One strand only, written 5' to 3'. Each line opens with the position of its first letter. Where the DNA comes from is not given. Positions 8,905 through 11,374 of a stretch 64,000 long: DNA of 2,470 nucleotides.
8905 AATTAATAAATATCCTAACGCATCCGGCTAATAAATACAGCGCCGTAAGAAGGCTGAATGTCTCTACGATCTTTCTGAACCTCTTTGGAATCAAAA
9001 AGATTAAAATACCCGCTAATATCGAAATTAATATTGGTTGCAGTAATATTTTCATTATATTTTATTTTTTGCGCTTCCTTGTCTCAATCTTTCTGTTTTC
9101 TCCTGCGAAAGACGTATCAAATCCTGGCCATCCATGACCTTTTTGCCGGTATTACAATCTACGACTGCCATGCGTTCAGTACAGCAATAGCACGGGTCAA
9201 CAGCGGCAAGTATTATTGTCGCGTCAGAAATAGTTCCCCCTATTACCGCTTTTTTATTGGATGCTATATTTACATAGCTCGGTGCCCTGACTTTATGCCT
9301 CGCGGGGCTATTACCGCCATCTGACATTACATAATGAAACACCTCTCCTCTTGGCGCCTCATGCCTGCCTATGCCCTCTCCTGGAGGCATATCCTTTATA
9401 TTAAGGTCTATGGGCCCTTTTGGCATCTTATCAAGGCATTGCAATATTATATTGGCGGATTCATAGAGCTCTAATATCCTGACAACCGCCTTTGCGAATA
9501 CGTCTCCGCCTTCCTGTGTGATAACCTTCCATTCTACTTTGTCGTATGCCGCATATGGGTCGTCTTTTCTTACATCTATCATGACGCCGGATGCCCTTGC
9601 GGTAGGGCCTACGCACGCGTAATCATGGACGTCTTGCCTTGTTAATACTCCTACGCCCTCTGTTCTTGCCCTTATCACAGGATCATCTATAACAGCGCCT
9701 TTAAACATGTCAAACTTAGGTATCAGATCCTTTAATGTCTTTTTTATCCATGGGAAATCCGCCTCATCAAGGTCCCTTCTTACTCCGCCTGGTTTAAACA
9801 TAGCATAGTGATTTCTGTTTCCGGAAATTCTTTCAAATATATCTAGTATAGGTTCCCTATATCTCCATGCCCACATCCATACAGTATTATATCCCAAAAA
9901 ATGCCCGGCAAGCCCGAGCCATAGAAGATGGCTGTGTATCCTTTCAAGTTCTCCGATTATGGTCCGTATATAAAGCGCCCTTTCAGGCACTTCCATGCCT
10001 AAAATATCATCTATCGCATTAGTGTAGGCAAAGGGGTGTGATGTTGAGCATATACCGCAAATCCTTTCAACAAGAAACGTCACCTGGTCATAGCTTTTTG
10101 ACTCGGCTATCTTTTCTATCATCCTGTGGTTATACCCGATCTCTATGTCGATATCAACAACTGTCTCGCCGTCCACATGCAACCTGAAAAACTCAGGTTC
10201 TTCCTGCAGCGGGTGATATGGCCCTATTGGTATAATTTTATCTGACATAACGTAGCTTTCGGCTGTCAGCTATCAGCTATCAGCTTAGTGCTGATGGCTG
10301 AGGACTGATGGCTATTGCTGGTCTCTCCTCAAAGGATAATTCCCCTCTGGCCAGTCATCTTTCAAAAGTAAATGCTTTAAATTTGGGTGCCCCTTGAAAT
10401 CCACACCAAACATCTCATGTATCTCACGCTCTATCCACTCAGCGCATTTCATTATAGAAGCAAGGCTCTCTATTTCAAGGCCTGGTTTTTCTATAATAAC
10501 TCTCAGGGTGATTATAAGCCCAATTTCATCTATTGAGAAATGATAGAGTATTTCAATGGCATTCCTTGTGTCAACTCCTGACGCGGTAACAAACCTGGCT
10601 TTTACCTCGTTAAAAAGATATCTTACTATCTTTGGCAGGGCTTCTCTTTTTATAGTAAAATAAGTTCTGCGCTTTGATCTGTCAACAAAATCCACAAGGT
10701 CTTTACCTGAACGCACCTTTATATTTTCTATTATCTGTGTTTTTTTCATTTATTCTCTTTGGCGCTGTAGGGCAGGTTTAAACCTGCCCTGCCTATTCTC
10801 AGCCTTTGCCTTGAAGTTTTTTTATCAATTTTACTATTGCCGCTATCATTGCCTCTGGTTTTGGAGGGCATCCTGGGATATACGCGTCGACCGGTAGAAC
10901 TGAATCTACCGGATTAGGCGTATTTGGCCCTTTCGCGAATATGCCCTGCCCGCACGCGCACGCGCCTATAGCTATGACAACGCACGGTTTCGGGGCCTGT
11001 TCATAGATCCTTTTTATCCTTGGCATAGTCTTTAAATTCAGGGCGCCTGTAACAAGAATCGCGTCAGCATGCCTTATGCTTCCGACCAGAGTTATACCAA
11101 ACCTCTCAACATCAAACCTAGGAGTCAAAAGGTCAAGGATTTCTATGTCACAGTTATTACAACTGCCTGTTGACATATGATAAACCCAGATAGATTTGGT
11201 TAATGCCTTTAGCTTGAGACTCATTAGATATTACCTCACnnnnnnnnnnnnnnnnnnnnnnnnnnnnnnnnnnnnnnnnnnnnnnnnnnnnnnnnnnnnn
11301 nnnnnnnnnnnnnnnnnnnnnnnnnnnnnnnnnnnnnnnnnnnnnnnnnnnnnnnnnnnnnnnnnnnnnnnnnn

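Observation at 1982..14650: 17-gene group-4 [NiFe]-hydrogenase joining a full Mrp antiporter module to an NAD(P)H-binding HydB/HydG-like module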

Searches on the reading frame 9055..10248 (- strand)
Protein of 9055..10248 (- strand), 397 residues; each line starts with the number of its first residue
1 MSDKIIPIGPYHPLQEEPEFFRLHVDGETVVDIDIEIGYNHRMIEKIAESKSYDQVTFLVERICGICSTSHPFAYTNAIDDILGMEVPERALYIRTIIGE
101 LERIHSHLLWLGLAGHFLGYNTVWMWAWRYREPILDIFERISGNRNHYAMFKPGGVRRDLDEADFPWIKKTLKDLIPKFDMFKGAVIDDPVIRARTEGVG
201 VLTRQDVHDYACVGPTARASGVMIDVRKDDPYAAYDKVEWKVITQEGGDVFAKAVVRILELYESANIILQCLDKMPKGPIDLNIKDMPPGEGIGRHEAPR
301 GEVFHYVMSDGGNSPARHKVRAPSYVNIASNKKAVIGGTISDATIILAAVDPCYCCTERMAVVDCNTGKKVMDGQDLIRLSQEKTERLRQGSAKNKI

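Call 3: search_protein_families(library=pfam, proteins=[window:9055-10248:-])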
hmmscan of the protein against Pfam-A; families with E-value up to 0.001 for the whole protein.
window:9055-10248:- (397 aa): 2 families
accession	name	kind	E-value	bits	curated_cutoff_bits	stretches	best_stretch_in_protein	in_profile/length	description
PF00346.24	Complex1_49kDa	-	2.4e-71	240.4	24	2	118-281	2-165/271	Respiratory-chain NADH dehydrogenase, 49 Kd subunit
PF00374.24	NiFeSe_Hases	-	7.1e-16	58.7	25.8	1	42-110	1-69/508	Nickel-dependent hydrogenase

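Call 6: search_protein_families(library=ncbifam, proteins=[window:9055-10248:-])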
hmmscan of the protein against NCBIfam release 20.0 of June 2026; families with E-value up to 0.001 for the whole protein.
window:9055-10248:- (397 aa): 15 families
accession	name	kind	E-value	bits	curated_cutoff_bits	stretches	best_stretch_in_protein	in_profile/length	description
NF004739.1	PRK06075.1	equivalog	1.5e-101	339.9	360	2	6-281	3-278/384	NADH-quinone oxidoreductase subunit D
NF040602.1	F420_dehyd_FpoD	exception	1.4e-89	300.7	600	1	2-357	6-370/372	F420H2 dehydrogenase subunit FpoD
TIGR01962.1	NuoD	equivalog_domain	1.7e-87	293.8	459.35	2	5-285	4-284/386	NADH dehydrogenase (quinone) subunit D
NF008974.0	PRK12322.1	equivalog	9.8e-78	261.7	522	1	5-352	8-359/366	NADH-quinone oxidoreductase subunit D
NF009808.0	PRK13292.1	equivalog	3e-73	246.9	1156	2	4-278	408-682/791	NADH-quinone oxidoreductase subunit B/C/D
NF008728.0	PRK11742.1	equivalog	1.9e-63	214.8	840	2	7-281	218-492/598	NADH-quinone oxidoreductase subunit C/D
NF005649.0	PRK07415.1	equivalog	2.3e-63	214.6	583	2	5-281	12-289/394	NAD(P)H-quinone oxidoreductase subunit H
TIGR03295.1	frhA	equivalog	1e-22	80.7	392.5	2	42-110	41-109/412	coenzyme F420 hydrogenase subunit alpha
NF033181.1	NiFeSe_hydrog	equivalog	1e-16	61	600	1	24-110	21-106/507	nickel-dependent hydrogenase large subunit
NF040828.1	sulfhyd_ShyA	equivalog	4.7e-14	52.1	700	1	25-166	21-174/415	NAD(P)-dependent hydrogenase/sulfhydrogenase 2 subunit alpha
NF045518.1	H2_NiFeSe_large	exception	9.4e-14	51.1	780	1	23-110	20-106/485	NiFeSe hydrogenase large subunit HysA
NF007778.0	PRK10467.1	equivalog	1.1e-11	43.7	969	1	37-109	34-106/567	hydrogenase 2 large subunit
NF041785.2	VhuA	equivalog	9.8e-11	40.8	800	1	41-110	38-107/418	F420-non-reducing hydrogenase Vhu subunit A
NF007550.0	PRK10170.1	equivalog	8.4e-10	37.7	1101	1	25-110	37-122/597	Ni/Fe-hydrogenase large subunit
NF040832.1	sulfhyd_HydA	equivalog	9.9e-07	28.2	880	1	25-131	23-131/426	NADPH-dependent hydrogenase/sulfhydrogenase 1 subunit alpha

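Call 7: find_homologous_proteins(query=window:9055-10248:-)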
Query window:9055-10248:- (397 aa): 8000 proteins with E <= 0.001 among 8000 candidates; the best 120 are listed.
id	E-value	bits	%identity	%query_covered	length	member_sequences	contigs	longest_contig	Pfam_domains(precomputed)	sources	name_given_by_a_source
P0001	2.8e-246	835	90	98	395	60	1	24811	PF00374.25,PF00346.25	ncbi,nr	ncbi:MAG: nickel-dependent hydrogenase large subunit [Candidatus Omnitrophica bacterium]|nr:nickel-d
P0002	1.4e-244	829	88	98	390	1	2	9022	PF00374.25,PF00346.25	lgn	-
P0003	8.8e-244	827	88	98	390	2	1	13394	PF00374.25,PF00346.25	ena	-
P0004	3.0e-243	825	89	98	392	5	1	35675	PF00374.25,PF00346.25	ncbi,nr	ncbi:MAG: nickel-dependent hydrogenase large subunit [Candidatus Omnitrophica bacterium]|nr:nickel-d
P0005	3.5e-243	825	89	98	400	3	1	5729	PF00374.25,PF00346.25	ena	-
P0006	9.8e-243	823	89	98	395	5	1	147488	PF00374.25,PF00346.25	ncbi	-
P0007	1.2e-242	823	88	98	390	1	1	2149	PF00374.25,PF00346.25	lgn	-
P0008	1.3e-242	823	89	98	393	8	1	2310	PF00374.25,PF00346.25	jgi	-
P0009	3.1e-241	818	88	98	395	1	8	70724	PF00374.25,PF00346.25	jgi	-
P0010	5.1e-239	811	88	98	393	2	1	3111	PF00374.25,PF00346.25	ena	-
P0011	6.8e-239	811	86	98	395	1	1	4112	PF00374.25,PF00346.25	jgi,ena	jgi:NADH-quinone oxidoreductase subunit D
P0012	7.1e-239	810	87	98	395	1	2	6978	PF00374.25,PF00346.25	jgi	jgi:membrane-bound hydrogenase subunit alpha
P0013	1.9e-238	809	86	98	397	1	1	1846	PF00374.25,PF00346.25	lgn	-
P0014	1.9e-238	809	87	98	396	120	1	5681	PF00374.25,PF00346.25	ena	-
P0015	1.5e-237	806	85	100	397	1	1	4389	PF00374.25,PF00346.25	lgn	-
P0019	4.2e-223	759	81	98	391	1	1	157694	PF00374.25,PF00346.25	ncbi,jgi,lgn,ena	ncbi:MAG: nickel-dependent hydrogenase large subunit [Candidatus Omnitrophota bacterium]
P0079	7.5e-200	682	72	100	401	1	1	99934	PF00374.25,PF00346.25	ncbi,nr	ncbi:MAG: NADH:ubiquinone oxidoreductase [Omnitrophica WOR_2 bacterium RBG_13_41_10]|nr:MAG: NADH:ub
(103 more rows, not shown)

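Call 24: search_solved_structures(query=window:9055-10248:-, max_evalue=1e-20, show_alignments=0)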
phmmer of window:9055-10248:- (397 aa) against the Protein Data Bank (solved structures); distinct sequences matched with E-value up to 1e-20: 54.
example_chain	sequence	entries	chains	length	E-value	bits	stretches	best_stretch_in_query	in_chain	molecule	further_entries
6cfw_L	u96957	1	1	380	2.1e-87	296.8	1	6-359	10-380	Membrane-bound hydrogenase subunit alpha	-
7z0s_E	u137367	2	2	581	5e-85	288.9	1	3-384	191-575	Formate hydrogenlyase subunit 5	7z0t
7q5y_B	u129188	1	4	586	2.4e-71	243.9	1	5-283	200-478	NADH-quinone oxidoreductase subunit C/D 2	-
2fug_4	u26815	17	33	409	2.7e-64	220.6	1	6-323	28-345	NADH-quinone oxidoreductase chain 4 | NADH-QUINONE OXIDOREDUCTASE SUBUNIT 4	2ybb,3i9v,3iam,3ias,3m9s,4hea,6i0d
9iho_D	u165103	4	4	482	6.9e-58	199.5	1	7-308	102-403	NUCM (49 kDa) subunit of mitochondrial NADH:ubiquinone oxidoreductase (Complex I)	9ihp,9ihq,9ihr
6u8y_L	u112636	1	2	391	1.5e-56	195.2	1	8-354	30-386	NADH dehydrogenase subunit D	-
6h8k_C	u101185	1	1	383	2.7e-55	191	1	6-290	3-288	NUCM protein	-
6gcs_C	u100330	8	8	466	4.4e-55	190.3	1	6-289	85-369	49-KDA PROTEIN (NUCM) | Subunit NUCM of NADH:Ubiquinone Oxidoreductase (Complex I) | NUCM protein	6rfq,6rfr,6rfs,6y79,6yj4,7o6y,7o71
7arc_D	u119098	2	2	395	1.8e-54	188.3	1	5-322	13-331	ND7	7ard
6hum_H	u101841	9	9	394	2.5e-54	187.8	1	5-287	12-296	NAD(P)H-quinone oxidoreductase subunit H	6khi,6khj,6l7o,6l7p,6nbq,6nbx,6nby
7b0n_D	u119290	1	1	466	3e-54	187.6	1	6-289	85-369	NUCM protein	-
7zm7_C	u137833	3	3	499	3.6e-54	187.3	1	6-307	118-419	NADH-ubiquinone oxidoreductase 49 kDa subunit-like protein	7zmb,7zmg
7eu3_H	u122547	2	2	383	8e-54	186.1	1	5-281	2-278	NAD(P)H-quinone oxidoreductase subunit H, chloroplastic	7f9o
8e9g_D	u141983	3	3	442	2.8e-53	184.4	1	5-286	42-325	NADH-quinone oxidoreductase subunit D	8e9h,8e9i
6g2j_D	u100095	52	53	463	3.7e-53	183.9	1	6-290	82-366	NADH dehydrogenase [ubiquinone] iron-sulfur protein 2, mitochondrial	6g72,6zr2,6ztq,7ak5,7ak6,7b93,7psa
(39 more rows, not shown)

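Call 25: find_encoding_contigs(protein=P0019, flank=10000, max_places=1)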
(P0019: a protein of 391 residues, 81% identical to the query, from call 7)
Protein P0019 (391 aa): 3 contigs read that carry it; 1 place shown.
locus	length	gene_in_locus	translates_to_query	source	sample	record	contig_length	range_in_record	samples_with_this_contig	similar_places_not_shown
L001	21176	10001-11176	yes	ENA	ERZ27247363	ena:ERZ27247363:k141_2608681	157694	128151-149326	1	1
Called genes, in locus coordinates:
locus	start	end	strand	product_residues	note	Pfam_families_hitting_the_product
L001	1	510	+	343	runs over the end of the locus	-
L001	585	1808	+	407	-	PF17788:HypF_C, PF22521:HypF_C_2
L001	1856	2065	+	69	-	PF01455:HupF_HypC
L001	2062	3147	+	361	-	PF01924:HypD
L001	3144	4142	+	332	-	PF00586:AIRS, PF02769:AIRS_C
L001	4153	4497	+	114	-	PF01155:HypA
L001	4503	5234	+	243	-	PF27030:AbpE_bact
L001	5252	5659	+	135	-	PF09383:NIL, PF13187:Fer4_9, PF00037:Fer4 (weak), PF12837:Fer4_6 (weak), PF13237:Fer4_10, PF14697:Fer4_21, PF12838:Fer4_7, PF00037:Fer4 (weak), +5 more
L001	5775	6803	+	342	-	PF13183:Fer4_8 (faint), PF13534:Fer4_17 (faint), PF13746:Fer4_18 (faint), PF13187:Fer4_9 (faint), PF17179:Fer4_22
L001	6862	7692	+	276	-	PF00970:FAD_binding_6 (weak), PF00175:NAD_binding_1, PF10418:DHODB_Fe-S_bind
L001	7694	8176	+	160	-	PF13187:Fer4_9 (faint), PF13247:Fer4_11, PF12838:Fer4_7 (faint)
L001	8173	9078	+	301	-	PF00146:NADHdh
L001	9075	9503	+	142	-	PF01058:Oxidored_q6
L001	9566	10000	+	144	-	PF00329:Complex1_30kDa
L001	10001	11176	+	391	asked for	PF00374:NiFeSe_Hases, PF00346:Complex1_49kDa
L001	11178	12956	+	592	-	PF00361:Proton_antipo_M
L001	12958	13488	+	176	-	PF13244:MbhD, PF20501:MbhE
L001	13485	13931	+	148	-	PF04039:MnhB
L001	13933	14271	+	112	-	PF00420:Oxidored_q2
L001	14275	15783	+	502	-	PF00662:Proton_antipo_N, PF10125:NADHdeh_related, PF00361:Proton_antipo_M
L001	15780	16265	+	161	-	PF01899:MNHE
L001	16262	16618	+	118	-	PF04066:MrpF_PhaF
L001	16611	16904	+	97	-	PF03334:PhaG_MnhG_YufB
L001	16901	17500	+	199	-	PF00037:Fer4 (faint), PF13237:Fer4_10 (weak), PF12838:Fer4_7, PF13187:Fer4_9 (weak)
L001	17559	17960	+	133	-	PF02577:BFN_dom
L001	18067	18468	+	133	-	PF07963:N_methyl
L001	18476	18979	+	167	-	-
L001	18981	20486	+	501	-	PF14341:PilX_N (weak)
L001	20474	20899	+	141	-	-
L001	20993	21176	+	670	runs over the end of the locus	PF07238:PilZ (weak)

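Call 26: find_encoding_contigs(protein=P0079, flank=10000, max_places=1)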
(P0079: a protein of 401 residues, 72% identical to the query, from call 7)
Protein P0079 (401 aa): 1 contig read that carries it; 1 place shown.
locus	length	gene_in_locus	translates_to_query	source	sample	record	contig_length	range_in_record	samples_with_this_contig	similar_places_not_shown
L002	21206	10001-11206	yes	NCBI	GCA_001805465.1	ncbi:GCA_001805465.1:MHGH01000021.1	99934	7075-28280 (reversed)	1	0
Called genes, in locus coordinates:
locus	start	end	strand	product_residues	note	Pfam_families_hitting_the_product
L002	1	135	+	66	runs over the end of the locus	PF00313:CSD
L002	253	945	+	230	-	PF11306:DUF3108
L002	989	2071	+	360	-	PF03054:tRNA_Me_trans, PF24167:DUF7411 (faint), PF20259:tRNA_Me_trans_M, PF20258:tRNA_Me_trans_C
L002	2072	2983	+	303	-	PF02445:NadA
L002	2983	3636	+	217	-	PF00849:PseudoU_synth_2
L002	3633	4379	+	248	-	PF02673:BacA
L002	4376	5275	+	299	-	PF00294:PfkB, PF08543:Phos_pyr_kin (weak)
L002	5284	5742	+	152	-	PF09424:YqeY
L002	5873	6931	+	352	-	PF13187:Fer4_9 (faint), PF17179:Fer4_22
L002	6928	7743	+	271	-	PF00970:FAD_binding_6 (weak), PF00175:NAD_binding_1, PF10418:DHODB_Fe-S_bind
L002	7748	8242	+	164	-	PF12838:Fer4_7 (faint), PF13247:Fer4_11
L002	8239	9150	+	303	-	PF00146:NADHdh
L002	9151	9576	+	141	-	PF01058:Oxidored_q6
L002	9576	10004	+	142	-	PF00329:Complex1_30kDa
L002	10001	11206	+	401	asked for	PF00374:NiFeSe_Hases, PF00346:Complex1_49kDa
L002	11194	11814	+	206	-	PF01895:PhoU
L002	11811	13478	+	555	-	PF00361:Proton_antipo_M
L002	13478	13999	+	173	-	PF13244:MbhD, PF20501:MbhE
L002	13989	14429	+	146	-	PF04039:MnhB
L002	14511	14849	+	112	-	PF00420:Oxidored_q2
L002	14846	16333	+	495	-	PF00662:Proton_antipo_N, PF10125:NADHdeh_related (weak), PF00361:Proton_antipo_M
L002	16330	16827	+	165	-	PF01899:MNHE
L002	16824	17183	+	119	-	PF04066:MrpF_PhaF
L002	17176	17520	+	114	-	PF03334:PhaG_MnhG_YufB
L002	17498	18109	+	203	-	PF12838:Fer4_7 (weak), PF12797:Fer4_2 (faint), PF12837:Fer4_6 (faint), PF13237:Fer4_10 (weak), PF00037:Fer4 (weak), PF14697:Fer4_21, PF12838:Fer4_7, PF13187:Fer4_9 (weak)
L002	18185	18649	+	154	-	PF01750:HycI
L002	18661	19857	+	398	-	PF05977:MFS_3, PF07690:MFS_1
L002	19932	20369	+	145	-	PF01471:PG_binding_1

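Call 60: search_protein_families(library=pfam, proteins=[L002:11194-11814:+], max_evalue=0.000001)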
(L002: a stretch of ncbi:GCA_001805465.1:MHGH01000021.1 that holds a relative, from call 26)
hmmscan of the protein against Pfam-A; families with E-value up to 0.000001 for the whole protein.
L002:11194-11814:+ (206 aa): 1 family
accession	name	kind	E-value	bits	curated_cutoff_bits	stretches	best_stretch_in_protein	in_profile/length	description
PF01895.24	PhoU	-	3.9e-18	66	23.5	1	11-98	1-89/89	PhoU domain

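Call 68: list_cluster_members(proteins=[P0121, window:9055-10248:-])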
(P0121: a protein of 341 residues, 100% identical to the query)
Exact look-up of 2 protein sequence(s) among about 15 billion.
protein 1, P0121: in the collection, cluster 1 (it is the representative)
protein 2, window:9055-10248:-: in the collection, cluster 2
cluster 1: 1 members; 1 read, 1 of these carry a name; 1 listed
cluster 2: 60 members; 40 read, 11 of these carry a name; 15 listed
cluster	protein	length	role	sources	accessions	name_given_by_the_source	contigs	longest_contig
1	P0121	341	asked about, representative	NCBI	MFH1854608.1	MAG: 4Fe-4S dicluster domain-containing protein [Candidatus Omnitrophota bacterium]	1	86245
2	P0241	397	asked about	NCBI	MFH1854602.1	MAG: nickel-dependent hydrogenase large subunit [Candidatus Omnitrophota bacterium]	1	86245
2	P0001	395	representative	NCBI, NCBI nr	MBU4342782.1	MAG: nickel-dependent hydrogenase large subunit [Candidatus Omnitrophica bacterium] | nickel-dependent hydrogenase large subunit [Candidatus Omnitrophota bacterium]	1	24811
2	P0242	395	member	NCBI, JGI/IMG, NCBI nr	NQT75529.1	MAG: nickel-dependent hydrogenase large subunit [Candidatus Omnitrophica bacterium] | nickel-dependent hydrogenase large subunit [Candidatus Omnitrophota bacterium]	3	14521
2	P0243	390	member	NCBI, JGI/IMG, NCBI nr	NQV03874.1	MAG: nickel-dependent hydrogenase large subunit [Candidatus Omnitrophica bacterium] | nickel-dependent hydrogenase large subunit [Candidatus Omnitrophota bacterium]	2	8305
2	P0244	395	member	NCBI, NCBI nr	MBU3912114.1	MAG: nickel-dependent hydrogenase large subunit [Candidatus Omnitrophica bacterium] | nickel-dependent hydrogenase large subunit [Candidatus Omnitrophota bacterium]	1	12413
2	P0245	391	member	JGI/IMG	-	NADH-quinone oxidoreductase subunit D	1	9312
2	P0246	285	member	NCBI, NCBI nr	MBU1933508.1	MAG: nickel-dependent hydrogenase large subunit, partial [Candidatus Omnitrophica ... | nickel-dependent hydrogenase large subunit [Candidatus Omnitrophota bacterium]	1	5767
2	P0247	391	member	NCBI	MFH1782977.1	MAG: nickel-dependent hydrogenase large subunit [Candidatus Omnitrophota bacterium]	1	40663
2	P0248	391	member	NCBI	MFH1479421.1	MAG: nickel-dependent hydrogenase large subunit [Candidatus Omnitrophota bacterium]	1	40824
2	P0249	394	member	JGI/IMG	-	NADH-quinone oxidoreductase subunit D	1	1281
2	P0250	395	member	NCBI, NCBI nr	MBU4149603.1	MAG: nickel-dependent hydrogenase large subunit [Candidatus Omnitrophica bacterium] | nickel-dependent hydrogenase large subunit [Candidatus Omnitrophota bacterium]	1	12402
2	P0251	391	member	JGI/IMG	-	-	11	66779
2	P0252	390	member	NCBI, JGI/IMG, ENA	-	-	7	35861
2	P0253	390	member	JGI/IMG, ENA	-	-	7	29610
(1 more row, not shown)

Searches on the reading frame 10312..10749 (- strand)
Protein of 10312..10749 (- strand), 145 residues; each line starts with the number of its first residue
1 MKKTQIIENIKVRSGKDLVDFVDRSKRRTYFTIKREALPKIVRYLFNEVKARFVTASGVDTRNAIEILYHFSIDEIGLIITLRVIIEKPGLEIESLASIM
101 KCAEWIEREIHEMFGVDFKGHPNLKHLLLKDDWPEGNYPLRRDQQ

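Call 3: search_protein_families(library=pfam, proteins=[window:10312-10749:-])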
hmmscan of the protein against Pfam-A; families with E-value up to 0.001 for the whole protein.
window:10312-10749:- (145 aa): 1 family
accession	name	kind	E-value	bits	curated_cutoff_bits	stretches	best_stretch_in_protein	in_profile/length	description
PF00329.25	Complex1_30kDa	-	1.2e-26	94.1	22.5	1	32-144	2-118/124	Respiratory-chain NADH dehydrogenase, 30 Kd subunit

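Call 6: search_protein_families(library=ncbifam, proteins=[window:10312-10749:-])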
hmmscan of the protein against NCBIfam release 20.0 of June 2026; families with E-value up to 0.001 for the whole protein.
window:10312-10749:- (145 aa): 17 families
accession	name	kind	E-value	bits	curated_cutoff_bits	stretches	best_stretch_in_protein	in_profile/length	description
NF040611.1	F420_dehyd_FpoC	exception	1.1e-22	80.7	220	1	1-144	1-146/158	F420H2 dehydrogenase subunit FpoC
NF004735.0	PRK06074.2-2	equivalog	5.2e-22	78.5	176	1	1-144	1-146/158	NADH-quinone oxidoreductase subunit C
TIGR01961.1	NuoC_fam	subfamily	5.8e-22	78.5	122.45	1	31-143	3-117/122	NADH (or F420H2) dehydrogenase, subunit C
NF004737.0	PRK06074.2-4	equivalog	1.5e-16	60.7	144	1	21-143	6-123/150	NADH-quinone oxidoreductase subunit C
NF006304.0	PRK08491.1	equivalog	4.3e-16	59.3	228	1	30-142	60-172/263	NADH-quinone oxidoreductase subunit C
NF005832.0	PRK07735.1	equivalog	1.1e-15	57.8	431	1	31-143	309-422/430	NADH-quinone oxidoreductase subunit C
NF009141.0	PRK12494.1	equivalog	1.3e-15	57.7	175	1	80-143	101-162/175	NAD(P)H-quinone oxidoreductase subunit J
NF005856.0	PRK07785.1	equivalog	6.5e-15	55.6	224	1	24-143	97-221/246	NADH-quinone oxidoreductase subunit C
NF004734.0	PRK06074.2-1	equivalog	1.7e-14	54.1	169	1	27-142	27-147/164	NADH-quinone oxidoreductase subunit C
NF008728.0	PRK11742.1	equivalog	3.1e-14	52.2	840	1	5-144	23-172/598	NADH-quinone oxidoreductase subunit C/D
NF009808.0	PRK13292.1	equivalog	1.2e-13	49.8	1156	1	63-144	291-373/791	NADH-quinone oxidoreductase subunit B/C/D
NF004733.0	PRK06074.1-5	equivalog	8.3e-13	48.4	225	1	28-143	30-148/203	NADH-quinone oxidoreductase subunit C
NF004738.0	PRK06074.2-5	equivalog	7.2e-08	32.3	198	1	24-143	25-148/174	NADH-quinone oxidoreductase subunit C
NF004730.0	PRK06074.1-1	equivalog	2e-07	31.1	193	1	81-129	94-143/200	NADH-quinone oxidoreductase subunit C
NF004731.0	PRK06074.1-3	equivalog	6.7e-07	29.3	303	1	80-143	84-144/207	NADH-quinone oxidoreductase subunit C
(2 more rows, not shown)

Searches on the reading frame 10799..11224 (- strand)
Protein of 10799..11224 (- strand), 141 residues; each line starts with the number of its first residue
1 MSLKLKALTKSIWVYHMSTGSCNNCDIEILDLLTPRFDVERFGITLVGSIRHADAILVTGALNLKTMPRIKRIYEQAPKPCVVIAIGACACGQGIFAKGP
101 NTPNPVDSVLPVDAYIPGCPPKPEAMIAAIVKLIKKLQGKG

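Call 3: search_protein_families(library=pfam, proteins=[window:10799-11224:-])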
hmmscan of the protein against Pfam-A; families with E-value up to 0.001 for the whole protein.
window:10799-11224:- (141 aa): 1 family
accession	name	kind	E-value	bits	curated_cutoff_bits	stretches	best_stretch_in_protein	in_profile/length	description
PF01058.29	Oxidored_q6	-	3e-30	105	27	1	22-133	1-128/128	NADH ubiquinone oxidoreductase, 20 Kd subunit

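Call 6: search_protein_families(library=ncbifam, proteins=[window:10799-11224:-])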
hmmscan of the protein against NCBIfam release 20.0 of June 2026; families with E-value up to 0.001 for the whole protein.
window:10799-11224:- (141 aa): 16 families
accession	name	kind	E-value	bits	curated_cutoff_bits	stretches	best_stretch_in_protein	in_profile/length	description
NF005012.1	PRK06411.1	subfamily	4.1e-40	137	116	1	8-138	32-159/166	NADH-quinone oxidoreductase subunit NuoB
TIGR01957.1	nuoB_fam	subfamily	4.4e-36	124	142.7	1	9-138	16-143/145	NADH-quinone oxidoreductase subunit B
NF011390.0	PRK14815.1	equivalog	2.4e-31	108.5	281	1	9-138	32-158/183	NADH dehydrogenase subunit B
NF011394.0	PRK14819.1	equivalog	3.9e-31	108.5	312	1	11-137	32-156/264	NADH-quinone oxidoreductase subunit B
NF011391.0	PRK14816.1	equivalog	3.9e-31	108.2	283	1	10-137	52-177/196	NADH-quinone oxidoreductase subunit B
NF011393.0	PRK14818.1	equivalog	7.7e-31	106.9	255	1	7-137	26-155/173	NADH dehydrogenase subunit B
NF011389.0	PRK14814.1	equivalog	3.9e-29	101.8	285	1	10-141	33-161/186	NADH dehydrogenase subunit B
NF011392.0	PRK14817.1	equivalog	6.3e-28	97.7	271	1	11-139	37-162/182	NADH-quinone oxidoreductase subunit B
NF011395.0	PRK14820.1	equivalog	1.3e-27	96.7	263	1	8-134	31-154/180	NADH-quinone oxidoreductase subunit B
NF011388.0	PRK14813.1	equivalog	5.5e-27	94.8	294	1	16-134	32-150/189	NADH dehydrogenase subunit B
NF009808.0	PRK13292.1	equivalog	8.9e-26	90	1156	1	10-138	25-150/791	NADH-quinone oxidoreductase subunit B/C/D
TIGR03294.1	FrhG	equivalog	1.6e-10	41.1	245.5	1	30-135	27-142/228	coenzyme F420 hydrogenase subunit gamma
TIGR00391.1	hydA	subfamily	2e-07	30.5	179.5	1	65-134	135-208/365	hydrogenase small subunit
NF007779.0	PRK10468.1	equivalog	2.5e-07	30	659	1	66-134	134-206/372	hydrogenase 2 small subunit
NF045875.1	F420_non_VhuG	exception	7.3e-07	28.7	450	1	104-135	134-165/286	F420-non-reducing hydrogenase subunit VhuG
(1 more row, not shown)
